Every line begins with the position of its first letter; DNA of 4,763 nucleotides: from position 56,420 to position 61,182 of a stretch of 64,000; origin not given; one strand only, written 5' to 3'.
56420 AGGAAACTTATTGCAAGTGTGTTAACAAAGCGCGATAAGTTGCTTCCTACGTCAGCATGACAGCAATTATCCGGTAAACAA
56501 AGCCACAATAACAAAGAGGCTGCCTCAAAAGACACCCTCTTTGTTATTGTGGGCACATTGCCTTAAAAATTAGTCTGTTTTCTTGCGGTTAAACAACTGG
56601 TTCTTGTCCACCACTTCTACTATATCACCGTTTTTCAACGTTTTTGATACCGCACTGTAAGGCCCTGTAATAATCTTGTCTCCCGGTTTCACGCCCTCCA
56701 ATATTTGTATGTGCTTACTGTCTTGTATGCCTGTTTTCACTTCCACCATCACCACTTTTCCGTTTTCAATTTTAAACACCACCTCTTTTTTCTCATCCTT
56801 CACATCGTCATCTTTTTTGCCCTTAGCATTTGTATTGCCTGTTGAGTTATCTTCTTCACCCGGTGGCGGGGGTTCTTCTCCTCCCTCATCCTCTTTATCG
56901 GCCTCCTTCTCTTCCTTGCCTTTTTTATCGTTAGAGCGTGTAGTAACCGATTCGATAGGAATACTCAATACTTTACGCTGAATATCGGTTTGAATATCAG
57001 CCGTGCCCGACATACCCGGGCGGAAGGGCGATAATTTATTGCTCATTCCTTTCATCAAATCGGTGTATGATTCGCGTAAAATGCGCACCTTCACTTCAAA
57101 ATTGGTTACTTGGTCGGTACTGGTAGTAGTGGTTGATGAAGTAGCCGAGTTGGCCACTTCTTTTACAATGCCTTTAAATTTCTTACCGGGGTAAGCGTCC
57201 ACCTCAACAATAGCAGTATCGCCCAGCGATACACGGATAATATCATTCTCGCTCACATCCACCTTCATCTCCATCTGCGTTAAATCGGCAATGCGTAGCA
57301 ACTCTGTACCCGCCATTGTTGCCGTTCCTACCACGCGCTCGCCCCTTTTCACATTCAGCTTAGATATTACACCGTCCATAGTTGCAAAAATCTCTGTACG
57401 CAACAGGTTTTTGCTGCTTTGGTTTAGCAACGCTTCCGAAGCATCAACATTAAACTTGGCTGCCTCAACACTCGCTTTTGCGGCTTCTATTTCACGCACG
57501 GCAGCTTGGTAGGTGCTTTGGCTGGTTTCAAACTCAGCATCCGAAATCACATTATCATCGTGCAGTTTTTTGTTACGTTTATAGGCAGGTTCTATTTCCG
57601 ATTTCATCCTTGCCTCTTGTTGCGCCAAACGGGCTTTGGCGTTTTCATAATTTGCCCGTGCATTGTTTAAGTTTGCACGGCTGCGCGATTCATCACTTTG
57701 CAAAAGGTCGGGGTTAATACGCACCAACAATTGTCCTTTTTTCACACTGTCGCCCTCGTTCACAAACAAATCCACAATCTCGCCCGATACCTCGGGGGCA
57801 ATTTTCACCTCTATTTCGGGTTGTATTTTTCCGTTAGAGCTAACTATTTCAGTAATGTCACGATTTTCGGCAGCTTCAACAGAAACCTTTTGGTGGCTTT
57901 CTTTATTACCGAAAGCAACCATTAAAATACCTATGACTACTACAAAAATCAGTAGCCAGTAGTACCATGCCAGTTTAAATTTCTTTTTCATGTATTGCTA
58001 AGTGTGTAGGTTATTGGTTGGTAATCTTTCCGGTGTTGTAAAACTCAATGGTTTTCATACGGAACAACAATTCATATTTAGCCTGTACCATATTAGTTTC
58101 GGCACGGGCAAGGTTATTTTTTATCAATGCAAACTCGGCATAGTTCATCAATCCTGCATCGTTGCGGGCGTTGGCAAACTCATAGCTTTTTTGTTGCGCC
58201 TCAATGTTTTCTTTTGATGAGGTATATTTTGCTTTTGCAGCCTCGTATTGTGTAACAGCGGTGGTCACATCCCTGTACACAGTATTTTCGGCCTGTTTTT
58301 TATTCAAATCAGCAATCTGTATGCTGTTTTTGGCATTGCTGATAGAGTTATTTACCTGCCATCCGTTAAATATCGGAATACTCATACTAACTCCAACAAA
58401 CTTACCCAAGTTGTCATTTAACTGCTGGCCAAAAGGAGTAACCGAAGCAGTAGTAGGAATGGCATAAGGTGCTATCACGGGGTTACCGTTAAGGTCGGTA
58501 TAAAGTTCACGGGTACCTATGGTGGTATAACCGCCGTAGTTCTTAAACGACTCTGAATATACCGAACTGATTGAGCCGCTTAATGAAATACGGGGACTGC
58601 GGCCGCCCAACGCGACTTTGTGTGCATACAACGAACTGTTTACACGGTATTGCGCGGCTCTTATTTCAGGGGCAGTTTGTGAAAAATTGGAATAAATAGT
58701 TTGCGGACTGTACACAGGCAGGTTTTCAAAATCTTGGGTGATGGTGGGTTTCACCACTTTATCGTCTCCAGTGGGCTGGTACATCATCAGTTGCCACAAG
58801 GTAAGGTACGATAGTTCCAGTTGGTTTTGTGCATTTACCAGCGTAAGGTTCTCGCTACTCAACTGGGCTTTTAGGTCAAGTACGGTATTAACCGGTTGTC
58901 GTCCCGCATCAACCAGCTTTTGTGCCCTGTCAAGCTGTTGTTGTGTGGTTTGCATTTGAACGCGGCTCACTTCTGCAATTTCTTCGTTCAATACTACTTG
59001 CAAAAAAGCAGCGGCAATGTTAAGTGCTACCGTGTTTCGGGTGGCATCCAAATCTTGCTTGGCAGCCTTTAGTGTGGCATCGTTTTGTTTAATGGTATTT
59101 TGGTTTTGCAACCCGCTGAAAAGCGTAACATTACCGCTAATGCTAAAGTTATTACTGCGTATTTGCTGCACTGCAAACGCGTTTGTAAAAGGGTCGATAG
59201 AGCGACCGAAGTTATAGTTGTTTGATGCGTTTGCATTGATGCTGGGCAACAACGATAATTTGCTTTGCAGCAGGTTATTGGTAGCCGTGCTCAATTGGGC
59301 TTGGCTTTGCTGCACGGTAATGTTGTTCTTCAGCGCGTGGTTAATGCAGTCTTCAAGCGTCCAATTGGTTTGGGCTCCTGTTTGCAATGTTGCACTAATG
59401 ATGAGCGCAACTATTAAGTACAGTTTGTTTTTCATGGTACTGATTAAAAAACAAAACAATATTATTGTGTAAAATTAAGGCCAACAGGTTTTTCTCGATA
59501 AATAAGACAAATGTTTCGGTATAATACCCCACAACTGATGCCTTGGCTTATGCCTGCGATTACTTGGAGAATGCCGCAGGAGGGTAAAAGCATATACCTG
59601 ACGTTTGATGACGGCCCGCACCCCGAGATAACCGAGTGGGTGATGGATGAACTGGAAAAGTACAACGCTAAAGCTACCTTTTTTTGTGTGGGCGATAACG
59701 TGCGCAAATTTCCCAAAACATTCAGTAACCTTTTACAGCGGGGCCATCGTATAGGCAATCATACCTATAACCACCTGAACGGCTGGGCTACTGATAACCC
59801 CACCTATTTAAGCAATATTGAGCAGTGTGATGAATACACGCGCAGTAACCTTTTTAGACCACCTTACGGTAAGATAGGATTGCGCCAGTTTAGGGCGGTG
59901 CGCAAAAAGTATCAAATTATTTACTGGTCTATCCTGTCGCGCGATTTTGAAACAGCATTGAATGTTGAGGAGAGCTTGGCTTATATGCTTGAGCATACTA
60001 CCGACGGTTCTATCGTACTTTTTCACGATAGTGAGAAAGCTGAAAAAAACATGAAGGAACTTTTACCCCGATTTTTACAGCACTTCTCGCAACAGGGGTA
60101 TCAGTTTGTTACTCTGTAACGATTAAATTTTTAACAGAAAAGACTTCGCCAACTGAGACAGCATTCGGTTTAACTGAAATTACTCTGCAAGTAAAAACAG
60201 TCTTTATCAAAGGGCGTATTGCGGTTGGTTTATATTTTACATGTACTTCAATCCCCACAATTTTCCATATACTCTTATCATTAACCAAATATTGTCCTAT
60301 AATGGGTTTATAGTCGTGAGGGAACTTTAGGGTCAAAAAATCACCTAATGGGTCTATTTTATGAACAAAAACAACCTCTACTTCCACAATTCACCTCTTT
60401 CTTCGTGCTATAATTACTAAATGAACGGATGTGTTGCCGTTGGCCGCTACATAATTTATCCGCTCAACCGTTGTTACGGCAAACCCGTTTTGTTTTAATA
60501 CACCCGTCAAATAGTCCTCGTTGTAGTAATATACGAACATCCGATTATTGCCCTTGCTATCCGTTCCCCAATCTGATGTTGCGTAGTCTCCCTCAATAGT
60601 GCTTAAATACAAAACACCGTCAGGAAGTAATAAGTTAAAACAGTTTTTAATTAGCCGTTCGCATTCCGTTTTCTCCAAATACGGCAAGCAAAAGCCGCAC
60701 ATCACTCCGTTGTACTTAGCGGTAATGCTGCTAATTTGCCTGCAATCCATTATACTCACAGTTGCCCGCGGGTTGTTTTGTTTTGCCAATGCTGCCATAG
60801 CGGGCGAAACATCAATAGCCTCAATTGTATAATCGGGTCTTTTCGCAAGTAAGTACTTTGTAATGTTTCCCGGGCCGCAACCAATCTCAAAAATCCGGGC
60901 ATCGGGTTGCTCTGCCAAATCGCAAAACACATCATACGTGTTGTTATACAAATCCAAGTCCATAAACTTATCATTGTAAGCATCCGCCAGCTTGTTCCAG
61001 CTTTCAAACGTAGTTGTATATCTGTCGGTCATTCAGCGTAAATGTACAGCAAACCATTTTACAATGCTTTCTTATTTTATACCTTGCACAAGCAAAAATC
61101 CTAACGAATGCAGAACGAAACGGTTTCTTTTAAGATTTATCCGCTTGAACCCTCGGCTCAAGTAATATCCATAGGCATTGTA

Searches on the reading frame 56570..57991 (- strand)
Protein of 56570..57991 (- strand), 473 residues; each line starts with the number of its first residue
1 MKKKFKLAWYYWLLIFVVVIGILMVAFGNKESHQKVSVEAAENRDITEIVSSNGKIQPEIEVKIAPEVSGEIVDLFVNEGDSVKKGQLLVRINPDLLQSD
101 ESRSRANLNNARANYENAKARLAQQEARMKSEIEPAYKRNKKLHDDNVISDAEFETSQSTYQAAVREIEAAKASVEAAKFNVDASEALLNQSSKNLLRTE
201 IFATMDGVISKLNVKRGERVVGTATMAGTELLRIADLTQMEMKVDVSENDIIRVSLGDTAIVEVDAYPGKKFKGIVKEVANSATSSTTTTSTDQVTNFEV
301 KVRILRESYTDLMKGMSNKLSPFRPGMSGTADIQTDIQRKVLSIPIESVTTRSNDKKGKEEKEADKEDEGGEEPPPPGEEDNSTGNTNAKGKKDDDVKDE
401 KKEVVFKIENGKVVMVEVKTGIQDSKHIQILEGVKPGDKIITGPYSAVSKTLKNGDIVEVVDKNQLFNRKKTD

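Call 83: search_protein_families(library=pfam, proteins=[window:56570-57991:-], max_evalue=0.001)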
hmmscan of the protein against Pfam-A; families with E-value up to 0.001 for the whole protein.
window:56570-57991:- (473 aa): 5 families
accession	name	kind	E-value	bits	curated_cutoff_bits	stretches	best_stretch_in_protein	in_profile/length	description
PF16576.10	HlyD_D23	-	2.4e-21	76.5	30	1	61-290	19-195/214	Barrel-sandwich domain of CusB or HlyD membrane-fusion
PF13437.12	HlyD_3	-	5e-14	53.4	22.2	1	201-302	2-93/106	HlyD family secretion protein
PF13533.13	Biotin_lipoyl_2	-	3.3e-10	40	29.8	1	62-93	1-32/32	Biotin-lipoyl like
PF00529.27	CusB_dom_1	-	1.2e-06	29.1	26.5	0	134-333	12-87/89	Cation efflux system protein CusB domain 1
PF00364.28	Biotin_lipoyl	-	0.00017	21.7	22.1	0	61-92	42-73/73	Biotin-requiring enzyme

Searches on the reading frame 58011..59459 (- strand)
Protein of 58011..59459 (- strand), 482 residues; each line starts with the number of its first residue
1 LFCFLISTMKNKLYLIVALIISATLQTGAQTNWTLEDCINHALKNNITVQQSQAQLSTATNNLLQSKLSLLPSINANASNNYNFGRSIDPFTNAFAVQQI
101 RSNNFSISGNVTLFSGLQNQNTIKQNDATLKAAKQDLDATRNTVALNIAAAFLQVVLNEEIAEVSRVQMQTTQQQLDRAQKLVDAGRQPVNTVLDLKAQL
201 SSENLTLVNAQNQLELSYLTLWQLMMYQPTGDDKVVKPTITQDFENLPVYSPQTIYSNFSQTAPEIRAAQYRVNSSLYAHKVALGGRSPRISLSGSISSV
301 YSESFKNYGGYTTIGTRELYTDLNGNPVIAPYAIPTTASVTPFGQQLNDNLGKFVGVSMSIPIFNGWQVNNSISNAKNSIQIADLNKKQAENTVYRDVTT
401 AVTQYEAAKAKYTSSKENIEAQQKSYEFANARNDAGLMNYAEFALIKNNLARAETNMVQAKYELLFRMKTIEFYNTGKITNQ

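Call 84: search_protein_families(library=pfam, proteins=[window:58011-59459:-], max_evalue=0.001)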
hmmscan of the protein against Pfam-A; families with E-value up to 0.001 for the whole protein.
window:58011-59459:- (482 aa): 1 family
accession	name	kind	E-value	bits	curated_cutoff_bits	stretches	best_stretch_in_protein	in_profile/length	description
PF02321.23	OEP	-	3e-51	174.3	22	2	35-224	1-185/187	Outer membrane efflux protein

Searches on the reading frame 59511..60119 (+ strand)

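Call 83: search_protein_families(library=pfam, proteins=[window:59511-60119:+], max_evalue=0.001)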
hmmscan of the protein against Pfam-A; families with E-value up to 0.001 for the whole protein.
window:59511-60119:+ (202 aa): 1 family
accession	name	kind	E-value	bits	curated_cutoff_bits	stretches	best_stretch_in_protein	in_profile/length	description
PF01522.26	Polysacc_deac_1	-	3e-26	92.2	23.1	1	22-132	3-117/124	Polysaccharide deacetylase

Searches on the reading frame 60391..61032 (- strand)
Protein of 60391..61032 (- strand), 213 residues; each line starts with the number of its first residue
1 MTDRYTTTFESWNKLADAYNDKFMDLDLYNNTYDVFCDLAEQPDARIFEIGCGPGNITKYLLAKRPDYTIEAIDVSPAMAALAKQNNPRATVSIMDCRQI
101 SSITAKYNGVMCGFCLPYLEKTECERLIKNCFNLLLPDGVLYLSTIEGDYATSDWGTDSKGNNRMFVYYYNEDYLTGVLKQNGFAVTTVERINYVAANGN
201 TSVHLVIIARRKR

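Call 83: search_protein_families(library=pfam, proteins=[window:60391-61032:-], max_evalue=0.001)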
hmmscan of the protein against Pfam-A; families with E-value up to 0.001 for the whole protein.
window:60391-61032:- (213 aa): 8 families
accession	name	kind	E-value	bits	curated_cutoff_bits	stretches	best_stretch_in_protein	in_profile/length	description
PF13649.12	Methyltransf_25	-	4.6e-15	56.5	27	1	47-139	1-97/97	Methyltransferase domain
PF13489.12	Methyltransf_23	-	5.7e-13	49.4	27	1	41-188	20-163/164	Methyltransferase domain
PF08241.18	Methyltransf_11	-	1.7e-11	45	21.2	1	49-143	2-95/95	Methyltransferase domain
PF08242.18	Methyltransf_12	-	2.1e-11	44.8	30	1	49-141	2-98/98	Methyltransferase domain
PF05175.20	MTS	-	7.1e-05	22.9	23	1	39-141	27-136/170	Methyltransferase small domain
PF05401.17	NodS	-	9.9e-05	22.7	24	1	44-156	44-156/201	Nodulation protein S (NodS)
PF13847.12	Methyltransf_31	-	0.00011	22.4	27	1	44-147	4-113/145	Methyltransferase domain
PF01728.25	FtsJ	-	0.00093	19.6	24.1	0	41-103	20-81/181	FtsJ-like methyltransferase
